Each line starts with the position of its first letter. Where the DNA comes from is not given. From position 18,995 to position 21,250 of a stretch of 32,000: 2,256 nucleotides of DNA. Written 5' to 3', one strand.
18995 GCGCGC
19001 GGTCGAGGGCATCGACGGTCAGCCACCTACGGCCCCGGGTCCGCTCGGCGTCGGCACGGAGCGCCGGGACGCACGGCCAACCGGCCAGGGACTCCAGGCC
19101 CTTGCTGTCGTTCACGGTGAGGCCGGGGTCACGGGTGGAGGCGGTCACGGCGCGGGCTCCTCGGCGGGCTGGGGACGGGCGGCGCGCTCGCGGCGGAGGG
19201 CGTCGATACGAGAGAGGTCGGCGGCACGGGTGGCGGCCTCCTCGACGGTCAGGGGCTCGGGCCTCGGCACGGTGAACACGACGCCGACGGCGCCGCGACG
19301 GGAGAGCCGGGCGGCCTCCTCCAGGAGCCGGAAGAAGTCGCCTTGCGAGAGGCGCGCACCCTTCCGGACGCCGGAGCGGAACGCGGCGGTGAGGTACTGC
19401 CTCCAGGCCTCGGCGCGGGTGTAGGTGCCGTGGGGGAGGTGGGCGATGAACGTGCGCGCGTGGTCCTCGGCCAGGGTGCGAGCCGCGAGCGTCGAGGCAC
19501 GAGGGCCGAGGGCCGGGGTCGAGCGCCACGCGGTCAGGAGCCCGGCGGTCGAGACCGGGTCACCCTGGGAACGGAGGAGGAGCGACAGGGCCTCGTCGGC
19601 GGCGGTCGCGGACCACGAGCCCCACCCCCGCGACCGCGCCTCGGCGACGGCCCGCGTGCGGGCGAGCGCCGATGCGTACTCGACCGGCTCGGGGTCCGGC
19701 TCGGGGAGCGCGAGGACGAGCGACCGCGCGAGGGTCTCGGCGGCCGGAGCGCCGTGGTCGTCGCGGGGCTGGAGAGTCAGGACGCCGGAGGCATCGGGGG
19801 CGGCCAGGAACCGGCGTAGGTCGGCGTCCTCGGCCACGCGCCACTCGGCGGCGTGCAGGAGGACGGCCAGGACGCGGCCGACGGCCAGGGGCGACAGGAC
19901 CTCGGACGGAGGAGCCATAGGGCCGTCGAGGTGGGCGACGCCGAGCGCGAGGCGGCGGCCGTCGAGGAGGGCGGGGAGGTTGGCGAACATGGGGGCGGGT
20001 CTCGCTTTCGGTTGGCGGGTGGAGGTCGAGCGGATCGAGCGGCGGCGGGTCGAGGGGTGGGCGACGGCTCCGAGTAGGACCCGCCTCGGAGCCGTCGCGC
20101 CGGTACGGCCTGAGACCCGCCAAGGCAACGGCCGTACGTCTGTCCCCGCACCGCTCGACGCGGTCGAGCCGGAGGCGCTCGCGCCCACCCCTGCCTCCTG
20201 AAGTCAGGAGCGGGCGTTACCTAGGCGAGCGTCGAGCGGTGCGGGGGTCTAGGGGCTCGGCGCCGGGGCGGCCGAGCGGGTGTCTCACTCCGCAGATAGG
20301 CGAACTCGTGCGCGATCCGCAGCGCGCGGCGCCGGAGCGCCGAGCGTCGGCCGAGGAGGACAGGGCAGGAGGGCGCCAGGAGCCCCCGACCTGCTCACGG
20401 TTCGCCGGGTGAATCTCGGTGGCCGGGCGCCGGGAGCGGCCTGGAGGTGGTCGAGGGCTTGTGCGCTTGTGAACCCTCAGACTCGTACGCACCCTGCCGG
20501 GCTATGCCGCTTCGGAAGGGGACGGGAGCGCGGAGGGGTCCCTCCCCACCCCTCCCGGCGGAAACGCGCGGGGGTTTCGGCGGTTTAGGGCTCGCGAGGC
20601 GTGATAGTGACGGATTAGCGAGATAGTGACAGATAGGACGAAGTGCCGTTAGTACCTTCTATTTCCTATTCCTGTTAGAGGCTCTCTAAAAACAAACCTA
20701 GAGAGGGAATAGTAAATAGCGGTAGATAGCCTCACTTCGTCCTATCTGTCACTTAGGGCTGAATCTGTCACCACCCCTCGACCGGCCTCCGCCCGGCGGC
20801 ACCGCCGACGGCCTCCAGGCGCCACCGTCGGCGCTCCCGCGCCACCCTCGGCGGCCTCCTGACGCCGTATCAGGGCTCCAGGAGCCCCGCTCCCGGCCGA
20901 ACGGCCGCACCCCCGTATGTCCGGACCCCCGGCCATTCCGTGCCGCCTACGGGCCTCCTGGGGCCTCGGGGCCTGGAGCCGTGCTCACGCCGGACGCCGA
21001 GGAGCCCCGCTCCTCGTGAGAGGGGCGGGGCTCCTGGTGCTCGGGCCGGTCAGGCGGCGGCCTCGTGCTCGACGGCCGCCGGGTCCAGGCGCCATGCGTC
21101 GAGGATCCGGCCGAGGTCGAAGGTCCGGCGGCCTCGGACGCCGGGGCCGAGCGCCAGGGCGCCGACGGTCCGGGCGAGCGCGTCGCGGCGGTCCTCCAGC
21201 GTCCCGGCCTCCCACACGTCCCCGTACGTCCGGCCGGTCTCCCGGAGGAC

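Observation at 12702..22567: A 9.85-kb element sits inside an acyltransferase gene, and removing it restores one in-frame ORF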

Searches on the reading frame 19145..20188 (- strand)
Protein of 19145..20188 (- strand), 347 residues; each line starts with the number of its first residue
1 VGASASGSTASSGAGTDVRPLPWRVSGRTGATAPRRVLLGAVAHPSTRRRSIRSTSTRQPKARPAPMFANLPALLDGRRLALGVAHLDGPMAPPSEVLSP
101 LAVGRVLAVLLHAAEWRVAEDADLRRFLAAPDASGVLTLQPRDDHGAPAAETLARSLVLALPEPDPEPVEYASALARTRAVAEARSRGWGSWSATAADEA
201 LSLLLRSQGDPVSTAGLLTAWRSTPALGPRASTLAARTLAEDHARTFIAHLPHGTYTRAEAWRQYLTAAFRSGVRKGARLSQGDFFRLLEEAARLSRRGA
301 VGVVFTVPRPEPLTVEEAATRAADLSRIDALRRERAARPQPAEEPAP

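Call 8: search_protein_families(library=pfam, max_evalue=0.01, proteins=[window:19145-20188:-])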
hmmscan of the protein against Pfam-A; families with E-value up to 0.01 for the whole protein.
window:19145-20188:- (347 aa): 0 families

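Call 9: search_protein_families(library=phrogs, max_evalue=0.01, proteins=[window:19145-20188:-])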
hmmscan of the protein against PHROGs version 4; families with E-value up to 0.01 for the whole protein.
window:19145-20188:- (347 aa): 0 families

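Call 21: search_protein_families(library=pfam, max_evalue=1, proteins=[window:19145-19990:-])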
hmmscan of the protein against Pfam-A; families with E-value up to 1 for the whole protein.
window:19145-19990:- (281 aa): 0 families

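Call 22: search_protein_families(library=padloc, max_evalue=0.1, proteins=[window:19145-19990:-])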
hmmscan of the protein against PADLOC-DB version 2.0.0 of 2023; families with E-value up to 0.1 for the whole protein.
window:19145-19990:- (281 aa): 0 families

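Call 23: search_protein_families(library=ncbifam, max_evalue=0.1, proteins=[window:19145-19990:-])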
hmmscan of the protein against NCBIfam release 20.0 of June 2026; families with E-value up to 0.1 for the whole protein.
window:19145-19990:- (281 aa): 0 families

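Call 33: list_cluster_members(proteins=[P0121, window:19145-19990:-, window:16837-17646:-, window:15061-15660:-, window:12750-13034:-, P0001])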
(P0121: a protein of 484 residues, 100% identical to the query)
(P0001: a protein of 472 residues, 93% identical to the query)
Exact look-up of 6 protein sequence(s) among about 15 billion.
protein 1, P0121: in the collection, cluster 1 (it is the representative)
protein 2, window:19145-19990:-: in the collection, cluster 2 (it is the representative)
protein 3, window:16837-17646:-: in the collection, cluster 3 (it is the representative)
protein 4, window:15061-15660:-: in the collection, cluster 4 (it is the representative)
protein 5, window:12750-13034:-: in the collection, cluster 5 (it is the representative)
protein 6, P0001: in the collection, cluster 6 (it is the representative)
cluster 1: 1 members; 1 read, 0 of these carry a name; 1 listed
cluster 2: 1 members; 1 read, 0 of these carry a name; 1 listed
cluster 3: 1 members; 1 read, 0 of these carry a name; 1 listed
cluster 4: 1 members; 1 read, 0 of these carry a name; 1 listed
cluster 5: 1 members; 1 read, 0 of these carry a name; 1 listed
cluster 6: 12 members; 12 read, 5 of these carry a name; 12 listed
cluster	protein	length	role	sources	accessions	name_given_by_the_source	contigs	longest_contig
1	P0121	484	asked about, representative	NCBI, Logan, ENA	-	-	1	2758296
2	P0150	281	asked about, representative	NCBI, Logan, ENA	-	-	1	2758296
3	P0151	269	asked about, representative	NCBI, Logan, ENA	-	-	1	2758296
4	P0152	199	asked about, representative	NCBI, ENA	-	-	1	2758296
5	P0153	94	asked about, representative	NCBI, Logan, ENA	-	-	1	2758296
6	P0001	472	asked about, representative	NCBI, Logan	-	-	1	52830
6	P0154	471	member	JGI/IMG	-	hypothetical protein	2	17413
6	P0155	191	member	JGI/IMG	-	hypothetical protein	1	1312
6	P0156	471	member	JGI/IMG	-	hypothetical protein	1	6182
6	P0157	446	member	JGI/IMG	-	hypothetical protein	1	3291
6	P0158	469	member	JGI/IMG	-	hypothetical protein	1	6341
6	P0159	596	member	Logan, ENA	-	-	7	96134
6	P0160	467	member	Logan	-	-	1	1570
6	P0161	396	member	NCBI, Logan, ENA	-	-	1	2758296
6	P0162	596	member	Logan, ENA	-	-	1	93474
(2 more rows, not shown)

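Call 49: search_protein_representatives(protein=window:19145-19990:-)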
Query: 281 residues. Proteins with E-value up to 0.001 (for the whole library): 5; up to 1e-10: 3; up to 1e-30: 2. The best 5 are listed.
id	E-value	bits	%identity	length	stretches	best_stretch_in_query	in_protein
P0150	7.3e-172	586.6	100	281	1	1-281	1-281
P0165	1.1e-35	140.1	45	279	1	16-278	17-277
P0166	1.2e-15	74.5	38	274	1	20-259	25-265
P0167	7.1e-08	49.0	30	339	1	12-274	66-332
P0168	2.0e-05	40.9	34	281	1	83-281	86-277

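Call 50: predict_structure(protein=window:19145-19990:-)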
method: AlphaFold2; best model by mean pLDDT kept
length: 281 residues; sequences in the alignment: 1
mean_pLDDT: 42.2   pTM: 0.24
mean pLDDT of the five models: 42.2, 41.1, 39.6, 38.2, 37.4
residues with pLDDT >= 90: 3; 70-90: 25; 50-70: 34; < 50: 219
segments of 3 or more residues with pLDDT < 50: 1-182, 207-217, 229-231, 233-246
pLDDT, mean of each block of 10 residues (from residue 1): 28 26 27 36 36 33 34 35 30 25 35 39 35 35 31 33 35 43 52 58 47 44 48 39 56 79 89 71 54
secondary structure, 60 per line:
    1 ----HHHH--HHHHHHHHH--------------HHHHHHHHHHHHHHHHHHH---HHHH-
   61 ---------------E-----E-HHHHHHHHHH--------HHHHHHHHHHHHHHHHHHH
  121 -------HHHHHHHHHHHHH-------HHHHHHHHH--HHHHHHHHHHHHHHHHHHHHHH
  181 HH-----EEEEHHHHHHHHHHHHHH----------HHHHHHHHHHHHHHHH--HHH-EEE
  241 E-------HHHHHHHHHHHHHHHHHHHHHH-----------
elements in order: H5-8 H11-19 H34-52 H56-59 H84-93 H102-120 H128-140 H148-156 H159-182 E188-191 H192-205 H216-231 E238-241 H249-270
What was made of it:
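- Tried and rejected: Single-sequence AlphaFold of g281 failed (pLDDT 42, call 50).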

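Call 51: find_encoding_contigs(protein=P0165, flank=10000, max_places=3)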
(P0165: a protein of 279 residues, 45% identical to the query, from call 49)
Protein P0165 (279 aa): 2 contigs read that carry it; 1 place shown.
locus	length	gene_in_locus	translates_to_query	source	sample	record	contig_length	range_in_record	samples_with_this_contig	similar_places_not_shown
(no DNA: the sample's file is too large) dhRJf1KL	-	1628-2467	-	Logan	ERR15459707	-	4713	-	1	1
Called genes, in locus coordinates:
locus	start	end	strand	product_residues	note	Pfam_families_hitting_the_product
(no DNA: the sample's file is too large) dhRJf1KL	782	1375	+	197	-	-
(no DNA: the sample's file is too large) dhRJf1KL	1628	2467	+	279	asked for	-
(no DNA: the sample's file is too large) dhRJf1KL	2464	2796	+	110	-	-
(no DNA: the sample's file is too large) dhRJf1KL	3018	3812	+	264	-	-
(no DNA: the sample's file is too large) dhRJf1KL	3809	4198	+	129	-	-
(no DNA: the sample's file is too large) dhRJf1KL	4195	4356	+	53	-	-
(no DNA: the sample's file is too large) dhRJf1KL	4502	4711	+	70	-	?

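Call 52: find_encoding_contigs(protein=P0166, flank=10000, max_places=3)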
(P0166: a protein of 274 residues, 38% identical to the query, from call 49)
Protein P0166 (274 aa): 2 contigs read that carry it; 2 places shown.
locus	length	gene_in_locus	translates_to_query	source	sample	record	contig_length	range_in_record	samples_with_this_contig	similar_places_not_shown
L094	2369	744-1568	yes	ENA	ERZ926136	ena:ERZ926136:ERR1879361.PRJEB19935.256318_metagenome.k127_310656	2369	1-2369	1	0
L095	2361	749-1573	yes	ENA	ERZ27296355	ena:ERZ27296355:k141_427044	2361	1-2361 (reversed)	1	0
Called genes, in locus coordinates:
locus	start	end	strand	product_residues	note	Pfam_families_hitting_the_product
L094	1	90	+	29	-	?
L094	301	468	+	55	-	-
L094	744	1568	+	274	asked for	-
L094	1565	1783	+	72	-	-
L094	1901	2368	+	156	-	?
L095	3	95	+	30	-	?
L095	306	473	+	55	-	-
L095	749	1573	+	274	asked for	-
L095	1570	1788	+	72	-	-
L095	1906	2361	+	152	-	?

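Call 53: find_encoding_contigs(protein=P0167, flank=10000, max_places=3)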
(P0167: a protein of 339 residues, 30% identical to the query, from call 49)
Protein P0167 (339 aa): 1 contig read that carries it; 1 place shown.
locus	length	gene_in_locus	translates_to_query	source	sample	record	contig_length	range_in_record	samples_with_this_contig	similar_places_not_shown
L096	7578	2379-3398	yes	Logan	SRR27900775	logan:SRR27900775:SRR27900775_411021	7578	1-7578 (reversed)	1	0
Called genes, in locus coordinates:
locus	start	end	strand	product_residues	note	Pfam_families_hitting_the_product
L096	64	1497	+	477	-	PF00239:Resolvase, PF07508:Recombinase, PF13408:Zn_ribbon_recom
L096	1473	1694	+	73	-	-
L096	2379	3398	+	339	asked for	-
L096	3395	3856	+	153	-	-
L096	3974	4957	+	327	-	-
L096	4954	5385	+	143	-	-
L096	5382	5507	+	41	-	-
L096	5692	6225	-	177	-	-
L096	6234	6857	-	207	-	-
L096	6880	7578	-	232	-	?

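Call 93: search_protein_families(library=phrogs, max_evalue=1, proteins=[window:19145-19990:-])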
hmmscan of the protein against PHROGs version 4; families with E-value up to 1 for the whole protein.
window:19145-19990:- (281 aa): 0 families

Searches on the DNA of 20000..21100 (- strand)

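Call 78: search_rna_families(source=window, start=20000, end=21100, threshold=evalue, max_evalue=1)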
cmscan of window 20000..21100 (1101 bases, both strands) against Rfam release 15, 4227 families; matches with E-value up to 1: 2.
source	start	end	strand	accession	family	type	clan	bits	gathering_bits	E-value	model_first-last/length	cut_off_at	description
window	20996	21038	+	RF03710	mir-1451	Gene; miRNA;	-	26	85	0.15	1-92/92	no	mir-1451 microRNA precursor family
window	20596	20779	-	RF03974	MIR838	Gene; miRNA;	-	21.8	190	0.19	1-170/170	no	MIR838 microRNA precursor family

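Call 101: build_rna_model(alignment_id=A5)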
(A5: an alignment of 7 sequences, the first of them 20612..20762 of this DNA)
Model R1 built from alignment A5 (7 sequences, 166 columns); structure: RNAalifold consensus.
model positions 107; base pairs 29; branch points 0; effective number of sequences 4.34; information 0.59 bits per position. Calibrated on 0.2 Mb of random sequence (short: E-values are rough).
structure used (alignment columns):
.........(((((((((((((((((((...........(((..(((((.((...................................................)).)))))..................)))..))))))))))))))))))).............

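Call 102: search_with_rna_model(model_id=R1, sources=[window, L004, L005, L006, L007, L008, L009, L010, L011, L012, L013, L015, L016, L017, L018, L019, L020, L021, L022, L023, L024, L025, L026, L027, L028, L029, L030, L031, L032, L033, L034, L035, L036, L037, L038, L039, L040, L041, L042, L043, L044, L045, L046, L047, L048, L049, L050, L051, L052, L053, L054, L055, L056, L057, L058, L059, L060, L061, L062, L063, L064, L065, L066, L067, L068, L069, L070, L071, L072, L073, L074, L075, L076, L077, L078, L079, L080, L081, L082, L083, L084, L085, L086, L087, L088, L089, L091, L092, L094, L096, L097, L001], max_evalue=0.1)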
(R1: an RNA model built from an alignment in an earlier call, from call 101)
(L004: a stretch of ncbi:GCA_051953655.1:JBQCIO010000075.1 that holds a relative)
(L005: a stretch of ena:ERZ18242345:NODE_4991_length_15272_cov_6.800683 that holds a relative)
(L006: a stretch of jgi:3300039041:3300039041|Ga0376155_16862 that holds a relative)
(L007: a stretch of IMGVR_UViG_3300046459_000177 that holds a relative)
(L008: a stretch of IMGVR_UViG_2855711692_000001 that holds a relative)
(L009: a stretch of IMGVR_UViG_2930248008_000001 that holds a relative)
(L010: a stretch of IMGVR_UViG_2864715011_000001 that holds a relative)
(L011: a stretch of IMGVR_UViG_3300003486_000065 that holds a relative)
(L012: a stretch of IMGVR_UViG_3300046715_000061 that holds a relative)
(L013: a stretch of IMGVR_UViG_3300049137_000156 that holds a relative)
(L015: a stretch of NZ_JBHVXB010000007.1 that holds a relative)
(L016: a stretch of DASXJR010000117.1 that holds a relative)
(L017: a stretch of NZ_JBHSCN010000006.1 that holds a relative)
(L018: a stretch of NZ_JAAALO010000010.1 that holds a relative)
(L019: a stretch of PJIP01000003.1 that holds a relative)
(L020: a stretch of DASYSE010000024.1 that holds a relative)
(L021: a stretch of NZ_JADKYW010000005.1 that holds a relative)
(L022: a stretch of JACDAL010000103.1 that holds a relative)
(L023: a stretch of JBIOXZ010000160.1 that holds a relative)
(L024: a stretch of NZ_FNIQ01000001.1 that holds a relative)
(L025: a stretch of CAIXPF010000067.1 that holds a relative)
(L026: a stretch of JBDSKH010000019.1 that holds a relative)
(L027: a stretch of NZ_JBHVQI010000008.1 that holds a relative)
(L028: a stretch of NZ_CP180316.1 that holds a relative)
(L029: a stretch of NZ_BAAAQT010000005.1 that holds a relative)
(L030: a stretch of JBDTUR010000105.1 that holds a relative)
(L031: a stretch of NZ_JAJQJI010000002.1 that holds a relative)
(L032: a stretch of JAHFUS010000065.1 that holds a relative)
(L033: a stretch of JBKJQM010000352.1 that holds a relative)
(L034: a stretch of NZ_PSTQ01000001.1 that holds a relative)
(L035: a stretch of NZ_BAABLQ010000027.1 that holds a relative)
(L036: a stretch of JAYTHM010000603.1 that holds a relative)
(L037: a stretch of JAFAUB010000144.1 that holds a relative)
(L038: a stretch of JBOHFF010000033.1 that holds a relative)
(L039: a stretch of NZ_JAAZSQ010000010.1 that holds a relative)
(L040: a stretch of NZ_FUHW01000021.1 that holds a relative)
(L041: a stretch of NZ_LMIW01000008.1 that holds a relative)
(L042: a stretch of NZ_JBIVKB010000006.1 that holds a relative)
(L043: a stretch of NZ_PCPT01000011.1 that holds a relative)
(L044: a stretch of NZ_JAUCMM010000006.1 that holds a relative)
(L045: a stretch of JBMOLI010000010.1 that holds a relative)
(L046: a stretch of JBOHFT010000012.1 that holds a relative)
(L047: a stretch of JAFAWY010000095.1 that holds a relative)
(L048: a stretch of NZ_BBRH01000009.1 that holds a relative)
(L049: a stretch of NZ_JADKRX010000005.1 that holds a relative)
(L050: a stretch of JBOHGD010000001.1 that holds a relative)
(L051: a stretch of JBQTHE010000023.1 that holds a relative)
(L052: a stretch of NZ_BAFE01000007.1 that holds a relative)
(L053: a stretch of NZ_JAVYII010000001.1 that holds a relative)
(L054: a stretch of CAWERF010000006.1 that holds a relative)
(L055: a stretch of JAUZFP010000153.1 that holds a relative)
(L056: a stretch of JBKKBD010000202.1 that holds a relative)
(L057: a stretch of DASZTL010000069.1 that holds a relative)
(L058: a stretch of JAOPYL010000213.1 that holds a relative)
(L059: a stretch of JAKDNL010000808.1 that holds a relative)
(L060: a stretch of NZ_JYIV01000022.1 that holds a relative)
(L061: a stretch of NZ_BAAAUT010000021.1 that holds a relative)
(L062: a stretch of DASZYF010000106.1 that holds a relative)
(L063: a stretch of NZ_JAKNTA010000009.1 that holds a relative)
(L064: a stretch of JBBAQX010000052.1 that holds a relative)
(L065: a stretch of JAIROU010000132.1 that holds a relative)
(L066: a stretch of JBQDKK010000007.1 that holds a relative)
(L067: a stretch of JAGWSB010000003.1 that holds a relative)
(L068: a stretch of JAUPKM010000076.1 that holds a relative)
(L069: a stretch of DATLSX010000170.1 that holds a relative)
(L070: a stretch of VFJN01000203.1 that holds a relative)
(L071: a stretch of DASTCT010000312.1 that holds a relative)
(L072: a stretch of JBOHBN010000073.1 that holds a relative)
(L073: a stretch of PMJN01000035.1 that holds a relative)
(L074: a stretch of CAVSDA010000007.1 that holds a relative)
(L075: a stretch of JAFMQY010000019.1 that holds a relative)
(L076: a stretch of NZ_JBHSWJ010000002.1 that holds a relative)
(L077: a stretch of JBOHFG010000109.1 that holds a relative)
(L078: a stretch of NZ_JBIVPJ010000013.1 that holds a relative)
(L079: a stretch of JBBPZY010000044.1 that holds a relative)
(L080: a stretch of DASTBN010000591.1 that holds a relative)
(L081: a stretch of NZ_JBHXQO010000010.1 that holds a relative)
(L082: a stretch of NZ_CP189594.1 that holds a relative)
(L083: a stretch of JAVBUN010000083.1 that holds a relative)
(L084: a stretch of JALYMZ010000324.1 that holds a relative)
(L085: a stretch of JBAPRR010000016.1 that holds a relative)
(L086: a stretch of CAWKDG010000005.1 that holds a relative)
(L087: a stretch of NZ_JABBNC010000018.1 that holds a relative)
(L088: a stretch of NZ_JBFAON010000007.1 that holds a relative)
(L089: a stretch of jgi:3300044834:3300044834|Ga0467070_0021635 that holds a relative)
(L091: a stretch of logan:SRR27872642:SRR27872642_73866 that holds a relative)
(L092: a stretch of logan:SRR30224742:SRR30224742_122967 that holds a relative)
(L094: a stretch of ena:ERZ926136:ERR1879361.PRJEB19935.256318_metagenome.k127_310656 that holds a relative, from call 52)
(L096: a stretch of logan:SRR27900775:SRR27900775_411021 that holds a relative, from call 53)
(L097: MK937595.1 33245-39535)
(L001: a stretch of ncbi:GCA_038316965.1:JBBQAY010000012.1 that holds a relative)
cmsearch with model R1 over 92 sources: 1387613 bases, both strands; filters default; matches with E-value up to 0.1: 18.
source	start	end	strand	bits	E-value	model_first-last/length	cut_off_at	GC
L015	11597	11704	+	97.9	8.3e-20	1-107/107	no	0.47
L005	11396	11502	+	96.9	1.4e-19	1-107/107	no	0.47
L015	11597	11704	-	92.5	1.6e-18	1-107/107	no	0.47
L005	11396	11502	-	86.3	4.7e-17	1-107/107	no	0.47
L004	11630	11734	+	79.1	2.5e-15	1-107/107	no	0.57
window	20624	20754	-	78.1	4.2e-15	1-107/107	no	0.42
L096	1779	1905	+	70.2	3.2e-13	1-107/107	no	0.57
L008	1732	1843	+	60.2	7.6e-11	1-107/107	no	0.54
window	20624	20754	+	57.9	2.8e-10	1-107/107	no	0.42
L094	466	593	+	54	2.4e-09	1-107/107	no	0.52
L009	1779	1891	-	44.1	5.4e-07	1-107/107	no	0.51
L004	11630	11734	-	43.8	6.2e-07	1-107/107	no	0.57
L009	1779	1891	+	41.6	2.1e-06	1-107/107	no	0.51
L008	1732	1843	-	40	4.9e-06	1-107/107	no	0.54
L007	11512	11625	+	32.9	0.00024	1-107/107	no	0.39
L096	1779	1905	-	30.8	0.00079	1-107/107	no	0.57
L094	466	593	-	29.8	0.0014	1-107/107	no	0.52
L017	18186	18273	-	23.8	0.036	1-107/107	no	0.52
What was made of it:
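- The palindrome also occurs in full-size phage contigs, next to int (call 102).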
